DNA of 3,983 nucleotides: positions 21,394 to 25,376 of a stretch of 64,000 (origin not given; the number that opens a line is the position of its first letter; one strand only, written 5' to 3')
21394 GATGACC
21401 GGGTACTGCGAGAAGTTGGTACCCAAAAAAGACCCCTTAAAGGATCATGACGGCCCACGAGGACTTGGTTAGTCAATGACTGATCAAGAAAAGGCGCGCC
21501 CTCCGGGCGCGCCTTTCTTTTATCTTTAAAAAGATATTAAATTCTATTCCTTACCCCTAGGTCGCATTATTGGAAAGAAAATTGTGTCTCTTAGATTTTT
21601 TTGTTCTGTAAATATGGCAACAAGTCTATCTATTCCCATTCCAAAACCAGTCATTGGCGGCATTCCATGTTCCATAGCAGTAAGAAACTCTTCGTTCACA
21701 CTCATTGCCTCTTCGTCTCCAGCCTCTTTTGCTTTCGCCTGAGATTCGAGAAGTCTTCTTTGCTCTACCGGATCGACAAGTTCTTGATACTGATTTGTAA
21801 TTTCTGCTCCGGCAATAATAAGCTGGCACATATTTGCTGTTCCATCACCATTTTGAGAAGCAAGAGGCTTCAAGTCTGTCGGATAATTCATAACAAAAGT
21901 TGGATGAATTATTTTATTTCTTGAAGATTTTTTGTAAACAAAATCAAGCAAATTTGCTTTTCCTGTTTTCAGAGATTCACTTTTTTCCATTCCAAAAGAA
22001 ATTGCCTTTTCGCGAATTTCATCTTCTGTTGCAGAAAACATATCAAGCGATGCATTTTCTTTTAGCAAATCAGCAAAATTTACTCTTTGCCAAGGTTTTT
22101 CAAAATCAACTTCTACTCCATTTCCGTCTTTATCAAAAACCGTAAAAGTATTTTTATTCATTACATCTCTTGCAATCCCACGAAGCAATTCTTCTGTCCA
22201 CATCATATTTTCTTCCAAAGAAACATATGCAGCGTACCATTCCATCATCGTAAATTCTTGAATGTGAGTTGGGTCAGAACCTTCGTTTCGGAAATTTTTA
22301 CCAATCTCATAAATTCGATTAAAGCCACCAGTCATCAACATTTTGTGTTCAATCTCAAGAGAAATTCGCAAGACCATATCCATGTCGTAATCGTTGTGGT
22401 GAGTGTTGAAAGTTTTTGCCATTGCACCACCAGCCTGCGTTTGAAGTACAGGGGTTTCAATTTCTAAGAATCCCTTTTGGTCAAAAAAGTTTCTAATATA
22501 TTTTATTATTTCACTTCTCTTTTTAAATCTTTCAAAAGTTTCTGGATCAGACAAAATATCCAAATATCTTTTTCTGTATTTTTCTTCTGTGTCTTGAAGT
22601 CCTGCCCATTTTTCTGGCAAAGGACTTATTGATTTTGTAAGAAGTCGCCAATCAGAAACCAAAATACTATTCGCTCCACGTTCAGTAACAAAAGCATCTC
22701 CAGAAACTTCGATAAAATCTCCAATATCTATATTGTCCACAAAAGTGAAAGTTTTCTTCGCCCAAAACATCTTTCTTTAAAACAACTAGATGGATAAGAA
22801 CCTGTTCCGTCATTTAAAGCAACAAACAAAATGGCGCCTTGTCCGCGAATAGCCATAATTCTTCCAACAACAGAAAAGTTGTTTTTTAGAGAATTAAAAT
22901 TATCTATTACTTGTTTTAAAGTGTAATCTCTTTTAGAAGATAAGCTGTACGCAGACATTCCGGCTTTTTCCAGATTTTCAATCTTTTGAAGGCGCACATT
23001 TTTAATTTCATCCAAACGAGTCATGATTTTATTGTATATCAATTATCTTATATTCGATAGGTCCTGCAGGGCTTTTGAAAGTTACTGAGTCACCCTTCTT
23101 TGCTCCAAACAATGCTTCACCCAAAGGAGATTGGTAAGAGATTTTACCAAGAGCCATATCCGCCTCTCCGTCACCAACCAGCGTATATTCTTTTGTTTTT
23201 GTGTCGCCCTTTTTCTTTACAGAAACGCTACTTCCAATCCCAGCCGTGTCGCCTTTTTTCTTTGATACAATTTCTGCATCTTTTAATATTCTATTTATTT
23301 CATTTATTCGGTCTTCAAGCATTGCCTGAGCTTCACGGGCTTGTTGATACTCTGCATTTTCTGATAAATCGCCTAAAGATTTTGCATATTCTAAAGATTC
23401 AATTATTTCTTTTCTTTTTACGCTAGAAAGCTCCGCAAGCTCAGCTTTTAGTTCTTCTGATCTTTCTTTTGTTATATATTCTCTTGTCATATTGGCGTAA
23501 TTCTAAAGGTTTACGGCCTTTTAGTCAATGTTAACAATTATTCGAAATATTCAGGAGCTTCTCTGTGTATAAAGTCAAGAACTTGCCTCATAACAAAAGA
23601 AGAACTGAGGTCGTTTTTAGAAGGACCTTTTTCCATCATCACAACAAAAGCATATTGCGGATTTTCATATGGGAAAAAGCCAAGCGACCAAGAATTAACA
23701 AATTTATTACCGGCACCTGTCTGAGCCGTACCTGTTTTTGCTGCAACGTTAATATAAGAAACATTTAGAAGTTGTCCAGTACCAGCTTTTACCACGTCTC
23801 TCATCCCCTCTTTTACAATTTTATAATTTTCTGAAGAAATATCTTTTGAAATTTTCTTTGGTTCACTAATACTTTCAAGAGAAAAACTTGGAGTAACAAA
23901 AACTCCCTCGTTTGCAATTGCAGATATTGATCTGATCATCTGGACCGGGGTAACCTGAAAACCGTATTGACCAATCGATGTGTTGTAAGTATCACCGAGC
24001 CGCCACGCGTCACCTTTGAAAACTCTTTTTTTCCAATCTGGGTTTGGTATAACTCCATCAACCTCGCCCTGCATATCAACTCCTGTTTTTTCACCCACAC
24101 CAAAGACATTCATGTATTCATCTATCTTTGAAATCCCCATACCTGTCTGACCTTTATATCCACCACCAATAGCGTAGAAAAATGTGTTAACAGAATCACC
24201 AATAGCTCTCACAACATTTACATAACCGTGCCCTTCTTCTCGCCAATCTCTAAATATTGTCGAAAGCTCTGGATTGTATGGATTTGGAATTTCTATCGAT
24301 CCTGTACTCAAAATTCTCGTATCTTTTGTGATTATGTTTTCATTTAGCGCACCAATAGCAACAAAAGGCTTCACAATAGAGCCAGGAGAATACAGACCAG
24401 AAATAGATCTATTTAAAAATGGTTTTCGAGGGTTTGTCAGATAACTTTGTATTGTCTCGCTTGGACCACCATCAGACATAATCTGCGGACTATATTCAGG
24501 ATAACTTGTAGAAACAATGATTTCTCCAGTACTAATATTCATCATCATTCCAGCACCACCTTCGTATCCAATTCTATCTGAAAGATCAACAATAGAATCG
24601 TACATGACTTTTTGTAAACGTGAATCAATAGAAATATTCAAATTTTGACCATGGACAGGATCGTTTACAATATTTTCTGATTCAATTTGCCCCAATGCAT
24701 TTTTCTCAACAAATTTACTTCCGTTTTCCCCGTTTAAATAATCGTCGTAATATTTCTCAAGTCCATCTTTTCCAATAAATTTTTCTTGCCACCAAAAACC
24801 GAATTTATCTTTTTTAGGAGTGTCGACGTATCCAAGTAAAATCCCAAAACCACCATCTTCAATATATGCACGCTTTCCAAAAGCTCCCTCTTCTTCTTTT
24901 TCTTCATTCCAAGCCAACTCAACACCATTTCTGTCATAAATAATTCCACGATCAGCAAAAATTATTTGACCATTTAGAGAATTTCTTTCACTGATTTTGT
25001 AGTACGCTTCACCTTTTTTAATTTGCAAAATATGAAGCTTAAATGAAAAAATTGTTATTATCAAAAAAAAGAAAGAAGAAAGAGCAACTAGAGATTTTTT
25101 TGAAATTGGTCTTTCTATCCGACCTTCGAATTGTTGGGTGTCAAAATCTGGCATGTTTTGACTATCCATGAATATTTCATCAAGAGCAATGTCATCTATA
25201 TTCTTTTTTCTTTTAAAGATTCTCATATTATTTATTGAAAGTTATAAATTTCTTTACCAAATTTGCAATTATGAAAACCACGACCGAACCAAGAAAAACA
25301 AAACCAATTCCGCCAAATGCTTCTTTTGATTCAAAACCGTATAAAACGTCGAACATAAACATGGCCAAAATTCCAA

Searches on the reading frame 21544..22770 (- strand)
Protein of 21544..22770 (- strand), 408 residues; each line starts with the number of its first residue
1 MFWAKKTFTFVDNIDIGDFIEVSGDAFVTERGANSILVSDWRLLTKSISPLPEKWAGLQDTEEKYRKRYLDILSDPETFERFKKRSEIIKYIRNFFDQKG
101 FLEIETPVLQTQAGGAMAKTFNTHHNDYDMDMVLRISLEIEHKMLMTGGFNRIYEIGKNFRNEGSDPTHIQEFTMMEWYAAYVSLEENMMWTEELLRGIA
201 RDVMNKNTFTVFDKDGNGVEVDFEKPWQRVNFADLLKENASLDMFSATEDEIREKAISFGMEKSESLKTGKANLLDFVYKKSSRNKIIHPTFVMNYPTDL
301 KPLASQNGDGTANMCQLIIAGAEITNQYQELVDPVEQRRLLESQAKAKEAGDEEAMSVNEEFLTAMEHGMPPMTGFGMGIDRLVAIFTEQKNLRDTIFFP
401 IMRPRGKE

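Call 27: search_protein_families(library=pfam, max_evalue=0.001, proteins=[window:21544-22770:-])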
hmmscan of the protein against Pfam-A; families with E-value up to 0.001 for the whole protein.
window:21544-22770:- (408 aa): 2 families
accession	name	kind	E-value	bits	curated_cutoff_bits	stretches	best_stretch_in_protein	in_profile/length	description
PF00152.25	tRNA-synt_2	-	5.1e-74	249.6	25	1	61-402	2-307/308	tRNA synthetases class II (D, K and N)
PF01409.25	tRNA-synt_2d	-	1.9e-05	24.7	19.8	0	148-279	100-237/246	tRNA synthetases class II core domain (F)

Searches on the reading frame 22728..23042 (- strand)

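Call 26: search_protein_families(library=pfam, max_evalue=0.001, proteins=[window:22728-23042:-])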
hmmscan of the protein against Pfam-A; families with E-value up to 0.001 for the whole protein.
window:22728-23042:- (104 aa): 1 family
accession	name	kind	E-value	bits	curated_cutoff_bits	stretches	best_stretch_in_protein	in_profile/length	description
PF01336.31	tRNA_anti-codon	-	6.5e-05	23.2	27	1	57-89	2-35/75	OB-fold nucleic acid binding domain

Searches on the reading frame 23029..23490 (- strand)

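Call 27: search_protein_families(library=pfam, max_evalue=0.001, proteins=[window:23029-23490:-])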
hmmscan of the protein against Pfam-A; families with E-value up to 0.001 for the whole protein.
window:23029-23490:- (153 aa): 2 families
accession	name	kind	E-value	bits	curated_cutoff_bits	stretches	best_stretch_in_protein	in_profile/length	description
PF01272.25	GreA_GreB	-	9e-25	86.9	26.9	1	80-152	3-75/77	Transcription elongation factor, GreA/GreB, C-term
PF03449.20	GreA_GreB_N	-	2.9e-22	79.1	24.5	1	5-74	2-71/71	Transcription elongation factor, N-terminal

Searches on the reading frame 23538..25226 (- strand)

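Call 27: search_protein_families(library=pfam, max_evalue=0.001, proteins=[window:23538-25226:-])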
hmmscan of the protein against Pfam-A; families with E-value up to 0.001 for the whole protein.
window:23538-25226:- (562 aa): 2 families
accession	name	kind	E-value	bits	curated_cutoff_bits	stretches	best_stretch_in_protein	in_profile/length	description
PF00905.27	Transpeptidase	-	5.3e-54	183.9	22.1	1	225-541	2-289/299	Penicillin binding protein transpeptidase domain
PF03717.20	PBP_dimer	-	5.3e-13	50.2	24.4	1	118-184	107-178/180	Penicillin-binding Protein dimerisation domain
